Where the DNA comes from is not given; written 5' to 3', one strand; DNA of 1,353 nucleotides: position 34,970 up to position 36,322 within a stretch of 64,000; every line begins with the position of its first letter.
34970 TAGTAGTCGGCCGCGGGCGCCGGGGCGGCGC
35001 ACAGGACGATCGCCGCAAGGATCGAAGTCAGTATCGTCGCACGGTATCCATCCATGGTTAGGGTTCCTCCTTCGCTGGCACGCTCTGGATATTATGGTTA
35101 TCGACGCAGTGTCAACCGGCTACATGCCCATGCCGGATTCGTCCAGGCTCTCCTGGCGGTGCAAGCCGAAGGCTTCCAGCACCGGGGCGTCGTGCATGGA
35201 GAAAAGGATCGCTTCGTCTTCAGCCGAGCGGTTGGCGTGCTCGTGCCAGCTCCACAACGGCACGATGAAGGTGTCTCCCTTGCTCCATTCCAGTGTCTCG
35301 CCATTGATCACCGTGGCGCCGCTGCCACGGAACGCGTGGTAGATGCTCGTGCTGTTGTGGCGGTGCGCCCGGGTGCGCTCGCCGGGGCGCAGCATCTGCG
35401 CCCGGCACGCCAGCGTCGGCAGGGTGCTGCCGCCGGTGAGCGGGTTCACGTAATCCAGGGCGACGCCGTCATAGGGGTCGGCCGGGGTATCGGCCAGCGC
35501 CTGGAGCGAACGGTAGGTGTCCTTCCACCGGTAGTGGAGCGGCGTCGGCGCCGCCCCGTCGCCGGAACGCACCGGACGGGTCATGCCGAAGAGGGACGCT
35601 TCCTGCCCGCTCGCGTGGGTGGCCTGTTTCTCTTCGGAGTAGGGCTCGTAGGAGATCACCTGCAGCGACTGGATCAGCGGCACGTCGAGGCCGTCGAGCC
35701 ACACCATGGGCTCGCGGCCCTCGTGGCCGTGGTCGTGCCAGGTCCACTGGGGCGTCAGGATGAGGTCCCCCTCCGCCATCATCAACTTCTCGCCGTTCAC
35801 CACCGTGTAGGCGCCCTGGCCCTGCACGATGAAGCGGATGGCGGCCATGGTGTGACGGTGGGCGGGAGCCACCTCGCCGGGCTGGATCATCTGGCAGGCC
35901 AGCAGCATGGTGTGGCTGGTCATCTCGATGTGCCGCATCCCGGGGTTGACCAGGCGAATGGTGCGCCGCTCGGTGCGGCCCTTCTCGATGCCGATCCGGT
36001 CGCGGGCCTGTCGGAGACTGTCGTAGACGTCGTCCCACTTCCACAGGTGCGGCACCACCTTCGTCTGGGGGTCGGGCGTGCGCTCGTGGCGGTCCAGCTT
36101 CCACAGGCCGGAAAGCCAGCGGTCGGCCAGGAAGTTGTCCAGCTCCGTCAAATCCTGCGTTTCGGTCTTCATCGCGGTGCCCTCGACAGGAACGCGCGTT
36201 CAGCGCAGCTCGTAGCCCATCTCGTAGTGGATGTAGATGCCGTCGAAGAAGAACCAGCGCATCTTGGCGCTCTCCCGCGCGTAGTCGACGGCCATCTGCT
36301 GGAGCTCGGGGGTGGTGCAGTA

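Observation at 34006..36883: Second instance of the TctC / GDO-like / heme-oxygenase-like module, attached to a full TctCAB transporter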

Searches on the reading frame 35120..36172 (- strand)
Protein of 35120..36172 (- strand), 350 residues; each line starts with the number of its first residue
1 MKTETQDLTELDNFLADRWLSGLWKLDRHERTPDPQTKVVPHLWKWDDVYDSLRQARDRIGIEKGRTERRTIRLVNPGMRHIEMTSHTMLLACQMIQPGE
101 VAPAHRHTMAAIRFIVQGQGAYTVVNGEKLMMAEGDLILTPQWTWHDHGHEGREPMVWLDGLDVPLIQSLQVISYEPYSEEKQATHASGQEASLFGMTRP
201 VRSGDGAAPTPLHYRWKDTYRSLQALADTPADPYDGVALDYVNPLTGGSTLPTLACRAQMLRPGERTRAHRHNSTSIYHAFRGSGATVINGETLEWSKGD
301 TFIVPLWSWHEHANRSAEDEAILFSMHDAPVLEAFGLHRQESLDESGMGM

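Call 4: search_protein_families(library=pfam, proteins=[window:35120-36172:-], max_evalue=0.01)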
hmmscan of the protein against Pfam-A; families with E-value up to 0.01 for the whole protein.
window:35120-36172:- (350 aa): 7 families
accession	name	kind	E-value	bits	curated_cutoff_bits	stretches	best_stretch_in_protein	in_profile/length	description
PF07883.17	Cupin_2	-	2.3e-30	104.5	27.2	2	95-160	4-68/70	Cupin domain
PF02311.25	AraC_binding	-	5.7e-10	39.5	21.1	1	98-156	12-69/135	AraC-like ligand binding domain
PF12973.13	Cupin_7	-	1.7e-07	31.5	27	1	83-150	30-89/105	ChrR Cupin-like domain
PF02041.22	Auxin_BP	-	6.5e-06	26.4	21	0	258-294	48-84/167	Auxin binding protein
PF00190.28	Cupin_1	-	2.2e-05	24.5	22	0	76-152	21-103/151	Cupin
PF03079.20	ARD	-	0.00057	20.6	27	1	104-146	87-133/157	ARD/ARD' family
PF05899.18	Cupin_3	-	0.0015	18.6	23.5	0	114-145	30-61/74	EutQ-like cupin domain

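Call 8: search_protein_families(library=ncbifam, proteins=[window:35120-36172:-], max_evalue=0.01)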
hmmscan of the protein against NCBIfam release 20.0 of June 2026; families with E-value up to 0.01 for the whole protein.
window:35120-36172:- (350 aa): 3 families
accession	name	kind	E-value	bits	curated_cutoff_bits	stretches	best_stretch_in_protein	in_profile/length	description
NF049978.1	AminoSalDhMabB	equivalog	1.1e-101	340.7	650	1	20-347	13-340/351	5-aminosalicylate 1,2-dioxygenase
TIGR02272.1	gentisate_1_2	equivalog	1.1e-82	277.7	442.1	1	14-341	9-335/336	gentisate 1,2-dioxygenase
NF049940.1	MandnitrLy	equivalog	6.1e-08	32.5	140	1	94-158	40-104/130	(R)-mandelonitrile lyase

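Call 11: find_encoding_contigs(protein=window:35120-36172:-, flank=10000, max_places=6)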
Protein window:35120-36172:- (350 aa): no gene with exactly this product is on record in the collection.

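Call 28: search_solved_structures(query=window:35120-36172:-, max_evalue=0.001, show_alignments=1)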
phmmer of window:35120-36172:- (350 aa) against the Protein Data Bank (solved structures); distinct sequences matched with E-value up to 0.001: 8.
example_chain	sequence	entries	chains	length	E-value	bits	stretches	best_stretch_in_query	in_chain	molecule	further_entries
3bu7_A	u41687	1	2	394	8e-72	245.1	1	13-347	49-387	Gentisate 1,2-dioxygenase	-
2d40_A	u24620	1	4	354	2.5e-70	240.2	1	15-340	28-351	putative gentisate 1,2-dioxygenase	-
3nst_A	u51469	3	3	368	3.6e-64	219.9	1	22-339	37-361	Gentisate 1,2-dioxygenase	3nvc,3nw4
4fag_A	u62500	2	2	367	8e-64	218.8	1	22-339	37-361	Gentisate 1,2-dioxygenase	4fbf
2phd_A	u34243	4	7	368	1.3e-63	218.1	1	22-339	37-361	Gentisate 1,2-dioxygenase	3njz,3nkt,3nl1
4fah_A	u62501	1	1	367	2.9e-63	216.9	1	22-339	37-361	Gentisate 1,2-dioxygenase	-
8ch4_A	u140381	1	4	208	1.9e-13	53.1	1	247-332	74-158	5-nitrosalicylic acid 1,2-dioxygenase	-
4mv2_A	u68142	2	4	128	0.00014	23.9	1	260-320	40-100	plu4264 | plu4264 protein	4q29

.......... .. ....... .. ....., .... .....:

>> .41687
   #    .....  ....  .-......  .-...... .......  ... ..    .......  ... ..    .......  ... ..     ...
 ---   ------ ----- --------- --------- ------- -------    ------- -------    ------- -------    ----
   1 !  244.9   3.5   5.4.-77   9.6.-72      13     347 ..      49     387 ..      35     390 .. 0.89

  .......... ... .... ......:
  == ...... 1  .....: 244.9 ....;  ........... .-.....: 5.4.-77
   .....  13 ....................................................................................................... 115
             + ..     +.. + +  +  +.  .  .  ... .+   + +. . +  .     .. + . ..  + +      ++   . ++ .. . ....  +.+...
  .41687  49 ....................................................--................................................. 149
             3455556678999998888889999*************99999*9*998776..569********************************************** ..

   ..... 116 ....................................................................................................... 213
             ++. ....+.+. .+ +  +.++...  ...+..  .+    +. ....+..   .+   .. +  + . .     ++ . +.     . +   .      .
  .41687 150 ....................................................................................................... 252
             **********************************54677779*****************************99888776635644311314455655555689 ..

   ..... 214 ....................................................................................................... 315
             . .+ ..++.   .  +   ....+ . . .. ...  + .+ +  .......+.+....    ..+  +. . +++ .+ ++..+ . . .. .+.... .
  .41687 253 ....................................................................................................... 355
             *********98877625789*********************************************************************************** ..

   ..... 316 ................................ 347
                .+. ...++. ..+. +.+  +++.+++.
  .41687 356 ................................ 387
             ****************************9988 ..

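Call 30: find_homologous_proteins(query=window:35120-36172:-, max_evalue=1e-20)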
Query window:35120-36172:- (350 aa): 3794 proteins with E <= 1e-20 among 6184 candidates; the best 120 are listed.
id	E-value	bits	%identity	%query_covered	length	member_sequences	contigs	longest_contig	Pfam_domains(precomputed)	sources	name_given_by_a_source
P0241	3.1e-221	752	92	99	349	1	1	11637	PF07883.18,PF12973.14,PF02311.26,PF02041.23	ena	-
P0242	3.6e-215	732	89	100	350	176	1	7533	PF07883.18,PF00190.29,PF12973.14,PF02311.26,PF02041.23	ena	-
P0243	5.7e-215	731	89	100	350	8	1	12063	PF07883.18,PF12973.14,PF02311.26,PF02041.23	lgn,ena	-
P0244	3.1e-214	728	89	100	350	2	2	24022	PF07883.18,PF12973.14,PF02311.26,PF02041.23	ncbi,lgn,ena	-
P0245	3.7e-214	728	89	100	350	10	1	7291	PF07883.18,PF12973.14,PF02311.26,PF02041.23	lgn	-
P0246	1.2e-206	703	86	98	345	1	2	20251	PF07883.18,PF12973.14,PF03079.21,PF02311.26,PF02041.23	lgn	-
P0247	7.5e-200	681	83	100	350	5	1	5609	PF07883.18,PF00190.29,PF12973.14,PF02311.26,PF02041.23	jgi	-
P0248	2.5e-186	637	77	100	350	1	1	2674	PF07883.18,PF00190.29,PF12973.14,PF02311.26,PF02041.23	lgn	-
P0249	1.5e-181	621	76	100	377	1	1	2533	PF07883.18,PF00190.29,PF12973.14,PF05899.19,PF02311.26,PF02041.23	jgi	jgi:gentisate 1,2-dioxygenase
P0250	1.9e-181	621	76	100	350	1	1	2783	PF07883.18,PF12973.14,PF02311.26,PF02041.23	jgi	-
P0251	2.3e-176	604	75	100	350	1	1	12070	PF07883.18,PF00190.29,PF12973.14,PF02311.26,PF02041.23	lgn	-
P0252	1.1e-170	585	91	80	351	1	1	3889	PF07883.18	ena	-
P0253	8.9e-168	576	68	100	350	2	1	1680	PF07883.18,PF00190.29,PF12973.14,PF05899.19,PF02311.26,PF02041.23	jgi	-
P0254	8.4e-166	569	70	99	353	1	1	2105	PF07883.18,PF00190.29,PF12973.14,PF02311.26,PF02041.23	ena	-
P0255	1.9e-165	568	69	100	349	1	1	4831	PF07883.18,PF12973.14,PF02311.26,PF02041.23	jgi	-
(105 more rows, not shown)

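Call 32: find_related_loci(query=A1, collection=genome_contigs, flank=8000)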
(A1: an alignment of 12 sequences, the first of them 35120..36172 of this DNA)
Query A1 (350 aa) in genome_contigs; peptide patterns used: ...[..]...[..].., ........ (x = any residue, [..] = any of these).
294 stretches matched a pattern; 279 encode a relative of the query (tblastn E <= 1e-3); the best 80 are kept; 79 distinct loci.
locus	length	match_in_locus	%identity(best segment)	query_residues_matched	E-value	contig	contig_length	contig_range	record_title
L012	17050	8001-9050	97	1-350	0e+0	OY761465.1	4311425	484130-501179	MAG: Candidatus Binatia bacterium isolate d3e24e22-6b5b-4867-8422-75782eed2520 genome assembly, chromosome: 1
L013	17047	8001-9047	95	1-350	0e+0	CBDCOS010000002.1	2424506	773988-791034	MAG: uncultured Candidatus Binatia bacterium isolate b8bb52a1-eb1f-432d-8f15-544989f8edd8 genome assembly, contig: conti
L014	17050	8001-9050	91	1-350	0e+0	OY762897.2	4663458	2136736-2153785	MAG: Candidatus Binatia bacterium isolate 08c4157d-86a7-49cc-8b26-f3076a3ae996 genome assembly, chromosome: 1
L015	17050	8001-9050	95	1-350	0e+0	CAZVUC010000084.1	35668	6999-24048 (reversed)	MAG TPA_asm: uncultured Syntrophobacterales bacterium isolate SRP338948_co1_39 genome assembly, contig: k141_508927, who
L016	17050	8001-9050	90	1-350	0e+0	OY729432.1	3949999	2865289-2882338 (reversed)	MAG: Candidatus Binatia bacterium isolate b65fbbe8-1638-4b94-9072-1473f084fbf4 genome assembly, chromosome: 1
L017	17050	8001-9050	90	1-350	0e+0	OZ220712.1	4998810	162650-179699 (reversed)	MAG: Thermodesulfobacteriota bacterium isolate 564989d4-0a31-48dd-8468-51938819ad86 genome assembly, chromosome: 1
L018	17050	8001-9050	89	1-350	0e+0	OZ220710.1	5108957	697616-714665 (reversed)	MAG: Thermodesulfobacteriota bacterium isolate dce1034a-8f23-488c-aa07-39e6c80a0035 genome assembly, chromosome: 1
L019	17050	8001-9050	89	1-350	0e+0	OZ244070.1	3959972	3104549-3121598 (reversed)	MAG: uncultured Candidatus Binatia bacterium isolate f57e87d9-6197-413a-b43d-c6892e6158a2 genome assembly, chromosome: 1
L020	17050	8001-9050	89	1-350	0e+0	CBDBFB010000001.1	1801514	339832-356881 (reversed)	MAG: uncultured Candidatus Binatia bacterium isolate 1f458a18-970d-4e2d-a946-a0f588cd1ee1 genome assembly, contig: conti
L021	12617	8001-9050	89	1-350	0e+0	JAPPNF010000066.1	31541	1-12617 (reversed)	MAG: Deltaproteobacteria bacterium isolate RHO3_bin_65 NODE_2680_length_31541_cov_195.196913, whole genome shotgun seque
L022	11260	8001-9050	89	1-350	0e+0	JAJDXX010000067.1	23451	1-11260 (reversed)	MAG: Candidatus Binatia bacterium isolate jk18x27bins.63 k141_607612, whole genome shotgun sequence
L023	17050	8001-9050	88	1-350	0e+0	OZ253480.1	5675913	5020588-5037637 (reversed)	MAG: uncultured Candidatus Binatia bacterium isolate 01c1d691-c9b9-4499-9944-1e5a173e9d55 genome assembly, chromosome: 1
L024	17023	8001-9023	90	1-341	0e+0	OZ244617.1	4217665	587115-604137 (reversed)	MAG: uncultured Candidatus Binatia bacterium isolate c6e9418e-c58b-4f86-8f57-4900b675f3d0 genome assembly, chromosome: 1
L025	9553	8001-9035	90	6-350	0e+0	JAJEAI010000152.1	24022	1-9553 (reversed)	MAG: Candidatus Binatia bacterium isolate jk18x7bins.45 k141_671382, whole genome shotgun sequence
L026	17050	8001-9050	88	1-350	0e+0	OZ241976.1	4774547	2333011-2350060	MAG: uncultured Candidatus Binatia bacterium isolate 2be43a5b-f59f-4a3e-ac31-0248d4889e07 genome assembly, chromosome: 1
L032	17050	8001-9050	65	1-350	2e-165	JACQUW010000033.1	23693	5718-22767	MAG: Deltaproteobacteria bacterium isolate NC_groundwater_1447_Ag_S-0.65um_55_23 S_p65_S5_coassembly_k141_299152, whole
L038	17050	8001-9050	64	1-350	5e-158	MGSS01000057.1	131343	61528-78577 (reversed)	MAG: Deltaproteobacteria bacterium RIFCSPLOWO2_12_FULL_60_19 rifcsplowo2_12_scaffold_219, whole genome shotgun sequence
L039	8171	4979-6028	64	1-350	2e-156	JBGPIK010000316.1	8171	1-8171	MAG: Candidatus Binatia bacterium isolate OBJ_0618_7090110_336 k141_10890260_length_8171_cov_19.2081, whole genome shotg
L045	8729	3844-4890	63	4-350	8e-154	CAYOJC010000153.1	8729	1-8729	MAG TPA_asm: uncultured Syntrophobacteraceae bacterium isolate SRP136066_co1_407 genome assembly, contig: NODE_11693_len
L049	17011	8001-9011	64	8-341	1e-152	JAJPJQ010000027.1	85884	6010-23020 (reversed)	MAG: Proteobacteria bacterium isolate Centralia_MAG_52 k107_28203902, whole genome shotgun sequence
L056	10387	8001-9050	60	1-350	4e-151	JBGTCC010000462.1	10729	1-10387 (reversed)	MAG: Thermodesulfobacteriota bacterium isolate JTS-RE110 k141_5483332, whole genome shotgun sequence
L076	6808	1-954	64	24-342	2e-140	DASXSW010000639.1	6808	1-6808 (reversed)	MAG TPA_asm: Candidatus Binatia bacterium isolate SMAG_U4676 k141_1038270, whole genome shotgun sequence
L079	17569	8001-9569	52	5-344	1e-112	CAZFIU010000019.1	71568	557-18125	MAG TPA_asm: uncultured Syntrophobacterales bacterium isolate SRP109090_co2_231 genome assembly, contig: NODE_410_length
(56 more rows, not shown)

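Call 50: search_protein_families(library=pfam, proteins=[L038:7220-7975:+, L045:6439-7416:-, L032:12371-13285:+, L056:9154-10116:-, L076:3766-4701:+, L049:12854-13858:+, L039:162-1415:-], max_evalue=0.001)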
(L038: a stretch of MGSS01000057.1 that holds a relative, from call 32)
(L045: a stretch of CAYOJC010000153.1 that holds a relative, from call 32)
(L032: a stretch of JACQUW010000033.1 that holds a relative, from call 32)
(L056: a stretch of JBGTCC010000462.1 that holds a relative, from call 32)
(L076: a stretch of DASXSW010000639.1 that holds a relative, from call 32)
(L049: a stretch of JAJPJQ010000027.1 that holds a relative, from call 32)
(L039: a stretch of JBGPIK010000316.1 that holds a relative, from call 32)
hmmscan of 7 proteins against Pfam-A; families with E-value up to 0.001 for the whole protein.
L038:7220-7975:+ (251 aa): 2 families
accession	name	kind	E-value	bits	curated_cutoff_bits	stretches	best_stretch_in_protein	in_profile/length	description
PF03070.21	TENA_THI-4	-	1.4e-09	38.5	22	1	25-210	5-179/210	TENA/THI-4/PQQC family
PF14518.11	Haem_oxygenas_2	-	8.2e-08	32.7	28.9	1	84-208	28-154/177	Iron-containing redox enzyme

L045:6439-7416:- (325 aa): 2 families
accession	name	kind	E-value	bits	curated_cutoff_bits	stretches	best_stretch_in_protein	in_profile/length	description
PF09084.16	NMT1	-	1.1e-23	84.7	20.5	1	37-237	2-207/216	NMT1/THI5 like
PF13379.11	NMT1_2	-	1.7e-08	35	24.7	1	22-192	2-192/252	NMT1-like family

L032:12371-13285:+ (304 aa): 1 family
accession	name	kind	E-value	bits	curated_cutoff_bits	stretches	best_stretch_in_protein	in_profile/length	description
PF00701.28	DHDPS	-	2.2e-47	161.6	22.1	1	7-297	2-288/289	Dihydrodipicolinate synthetase family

L056:9154-10116:- (320 aa): 0 families

L076:3766-4701:+ (311 aa): 1 family
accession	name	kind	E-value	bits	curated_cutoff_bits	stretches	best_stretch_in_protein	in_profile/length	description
PF00296.26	Bac_luciferase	-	6.8e-55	187.1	27.9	1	2-262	1-244/314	Luciferase-like monooxygenase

L049:12854-13858:+ (334 aa): 2 families
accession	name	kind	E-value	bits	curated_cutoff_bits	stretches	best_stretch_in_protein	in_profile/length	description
PF00710.25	Asparaginase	-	1.2e-55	188.5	22.5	1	6-201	1-190/193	Asparaginase, N-terminal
PF17763.6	Asparaginase_C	-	7.4e-27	94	34.6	1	222-331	1-114/114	Glutaminase/Asparaginase C-terminal domain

L039:162-1415:- (417 aa): 1 family
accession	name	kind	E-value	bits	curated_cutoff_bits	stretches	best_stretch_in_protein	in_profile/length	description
PF00557.29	Peptidase_M24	-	2.9e-16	60.3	23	1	182-397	2-206/208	Metallopeptidase family M24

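Call 61: search_protein_families(library=ncbifam, proteins=[L038:7220-7975:+], max_evalue=0.00001)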
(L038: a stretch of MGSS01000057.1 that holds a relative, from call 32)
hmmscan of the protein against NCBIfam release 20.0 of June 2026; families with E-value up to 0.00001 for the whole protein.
L038:7220-7975:+ (251 aa): 2 families
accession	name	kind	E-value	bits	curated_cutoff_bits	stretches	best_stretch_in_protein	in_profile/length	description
TIGR04305.1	fol_rel_CADD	subfamily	9.4e-10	38.4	200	1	27-208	10-184/212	CADD family putative folate metabolism protein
TIGR02111.1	PQQ_syn_pqqC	equivalog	1.8e-07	30.9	240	1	18-186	9-172/239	pyrroloquinoline-quinone synthase PqqC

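Call 71: search_solved_structures(query=L079:9069-10184:+, max_evalue=0.01)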
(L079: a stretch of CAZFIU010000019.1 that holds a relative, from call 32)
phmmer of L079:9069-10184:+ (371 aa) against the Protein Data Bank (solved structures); distinct sequences matched with E-value up to 0.01: 1.
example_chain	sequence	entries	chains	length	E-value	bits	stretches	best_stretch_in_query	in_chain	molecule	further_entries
3bu7_A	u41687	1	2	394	3.5e-07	32.8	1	237-304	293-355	Gentisate 1,2-dioxygenase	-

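Call 72: search_protein_families(library=pfam, proteins=[L079:9069-10184:+], max_evalue=0.001)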
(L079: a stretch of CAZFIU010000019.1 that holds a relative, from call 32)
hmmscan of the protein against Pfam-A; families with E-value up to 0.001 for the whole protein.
L079:9069-10184:+ (371 aa): 3 families
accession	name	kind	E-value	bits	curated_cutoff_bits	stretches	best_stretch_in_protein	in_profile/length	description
PF07883.17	Cupin_2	-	5.8e-12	45.6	27.2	1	80-152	2-68/70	Cupin domain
PF12973.13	Cupin_7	-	2.8e-05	24.3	27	0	76-108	33-65/105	ChrR Cupin-like domain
PF02041.22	Auxin_BP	-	9.7e-05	22.5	21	0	78-151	46-123/167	Auxin binding protein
